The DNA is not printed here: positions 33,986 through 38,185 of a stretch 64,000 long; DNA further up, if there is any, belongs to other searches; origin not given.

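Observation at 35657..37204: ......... intein splitting the Asp box of a FlaI/VirB11-like pilus ATPase, with Ser1 and Thr+1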

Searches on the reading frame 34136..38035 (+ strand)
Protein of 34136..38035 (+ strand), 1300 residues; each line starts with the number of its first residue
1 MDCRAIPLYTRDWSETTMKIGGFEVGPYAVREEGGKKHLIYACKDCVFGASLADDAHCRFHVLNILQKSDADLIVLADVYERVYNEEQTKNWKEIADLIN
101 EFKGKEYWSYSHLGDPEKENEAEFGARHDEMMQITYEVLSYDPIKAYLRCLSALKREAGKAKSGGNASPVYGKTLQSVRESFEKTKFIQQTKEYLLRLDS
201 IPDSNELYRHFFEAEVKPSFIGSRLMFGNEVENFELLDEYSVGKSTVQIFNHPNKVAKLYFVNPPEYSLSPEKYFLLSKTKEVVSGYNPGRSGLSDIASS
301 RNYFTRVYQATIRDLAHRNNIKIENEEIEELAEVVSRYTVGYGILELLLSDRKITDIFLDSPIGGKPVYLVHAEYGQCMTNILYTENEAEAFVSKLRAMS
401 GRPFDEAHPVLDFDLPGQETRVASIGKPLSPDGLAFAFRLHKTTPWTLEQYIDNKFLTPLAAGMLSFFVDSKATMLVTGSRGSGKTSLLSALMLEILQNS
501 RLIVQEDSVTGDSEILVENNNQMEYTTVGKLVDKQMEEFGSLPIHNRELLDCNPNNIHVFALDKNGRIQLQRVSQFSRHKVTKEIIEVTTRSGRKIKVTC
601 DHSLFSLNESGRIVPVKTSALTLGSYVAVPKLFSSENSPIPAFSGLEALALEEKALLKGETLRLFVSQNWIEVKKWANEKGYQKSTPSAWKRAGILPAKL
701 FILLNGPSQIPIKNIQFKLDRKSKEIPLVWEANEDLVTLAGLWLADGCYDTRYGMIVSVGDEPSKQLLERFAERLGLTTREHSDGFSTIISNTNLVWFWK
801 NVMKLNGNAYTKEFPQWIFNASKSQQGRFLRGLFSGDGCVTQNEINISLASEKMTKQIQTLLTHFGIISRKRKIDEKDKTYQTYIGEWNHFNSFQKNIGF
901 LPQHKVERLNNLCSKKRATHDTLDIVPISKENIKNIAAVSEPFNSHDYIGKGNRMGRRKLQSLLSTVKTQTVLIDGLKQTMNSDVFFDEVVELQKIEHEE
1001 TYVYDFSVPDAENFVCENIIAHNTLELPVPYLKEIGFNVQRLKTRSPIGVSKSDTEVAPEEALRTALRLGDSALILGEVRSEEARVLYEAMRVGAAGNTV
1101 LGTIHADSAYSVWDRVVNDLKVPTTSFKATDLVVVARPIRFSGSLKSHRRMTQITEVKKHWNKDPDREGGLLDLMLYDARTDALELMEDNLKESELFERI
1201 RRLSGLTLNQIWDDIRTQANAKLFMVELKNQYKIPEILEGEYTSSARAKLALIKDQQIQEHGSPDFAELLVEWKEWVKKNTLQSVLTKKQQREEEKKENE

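Call 4: search_protein_families(library=pfam, proteins=[window:34136-38035:+], max_evalue=0.01)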
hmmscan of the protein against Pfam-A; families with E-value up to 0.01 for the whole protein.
window:34136-38035:+ (1300 aa): 6 families
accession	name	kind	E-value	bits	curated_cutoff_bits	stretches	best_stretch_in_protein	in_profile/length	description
PF14890.11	Intein_splicing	-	3.7e-25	89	35.8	1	548-1023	14-155/155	Intein splicing domain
PF14528.11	LAGLIDADG_3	-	3.6e-17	62.8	22.5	1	825-899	2-82/82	LAGLIDADG-like domain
PF00437.27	T2SSE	-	6.6e-15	55.1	24.9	2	1052-1162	193-298/370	Type II/IV secretion system protein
PF14527.11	LAGLIDADG_WhiA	-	0.0017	18.9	23.2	1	828-899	3-75/93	WhiA LAGLIDADG-like domain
PF20720.3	nSTAND3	-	0.0036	17.5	27.2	0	471-512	16-57/155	Novel STAND NTPase 3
PF13555.12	AAA_29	-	0.0092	16.1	27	0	470-494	20-44/61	P-loop containing region of AAA domain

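Call 5: search_protein_families(library=ncbifam, proteins=[window:34136-38035:+], max_evalue=0.01)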
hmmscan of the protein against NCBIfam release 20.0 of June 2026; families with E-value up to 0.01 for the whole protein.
window:34136-38035:+ (1300 aa): 31 families (the best 25 are shown)
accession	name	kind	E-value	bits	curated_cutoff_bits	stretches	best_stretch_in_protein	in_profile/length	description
NF011491.0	PRK14898.1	equivalog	3.9e-57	193.9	783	1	508-1026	76-546/860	DNA-directed RNA polymerase subunit A''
NF058587.1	archaellum_moto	equivalog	2e-35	122.5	550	2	310-508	115-311/527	archaellum flagellar ATPase motor FlaI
TIGR03819.1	heli_sec_ATPase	hypoth_equivalog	7.1e-35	120.8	373.15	2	319-508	29-214/340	TadA family conjugal transfer-associated ATPase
NF005852.0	PRK07773.1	equivalog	2.6e-25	88.9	780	2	808-1026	594-829/886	replicative DNA helicase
NF003157.0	PRK04132.1-2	equivalog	5.2e-24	84.2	1103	2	731-936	167-376/864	replication factor C small subunit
TIGR02782.1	TrbB_P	equivalog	1.6e-23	83.5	304.55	2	347-533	16-196/303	P-type conjugative transfer ATPase TrbB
NF003159.0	PRK04132.1-4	equivalog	1.6e-21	76.1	999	2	727-925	172-357/852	replication factor C small subunit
NF011418.0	PRK14845.1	equivalog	3.5e-20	71.4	756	1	529-920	37-319/1049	translation initiation factor IF-2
NF045703.1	rSAM_Tes_intein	exception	4.4e-19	67.8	1700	1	510-877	158-518/1040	tetraether lipid synthase Tes, intein-containing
NF010469.0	PRK13894.1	subfamily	1e-18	67.8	508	2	324-527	7-203/320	conjugal transfer ATPase TrbB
TIGR02788.1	VirB11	equivalog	3.3e-17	62.5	249.95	2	1052-1118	200-264/308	P-type DNA transfer ATPase VirB11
NF053672.1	bindosome_BasE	exception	5.5e-17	61.7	1000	1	229-504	33-302/512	bindosome assembly system ATPase subunit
TIGR01445.1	intein_Nterm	domain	2.3e-15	57.3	24.5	1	509-605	2-82/83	intein N-terminal splicing region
NF011303.0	PRK14715.1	equivalog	1.1e-14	52.5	1585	1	509-877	897-1267/1627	DNA-directed DNA polymerase II large subunit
NF038098.1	GyrA_w_intein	exception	5.5e-14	51.1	1850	1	809-1024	319-538/1232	intein-containing DNA gyrase subunit A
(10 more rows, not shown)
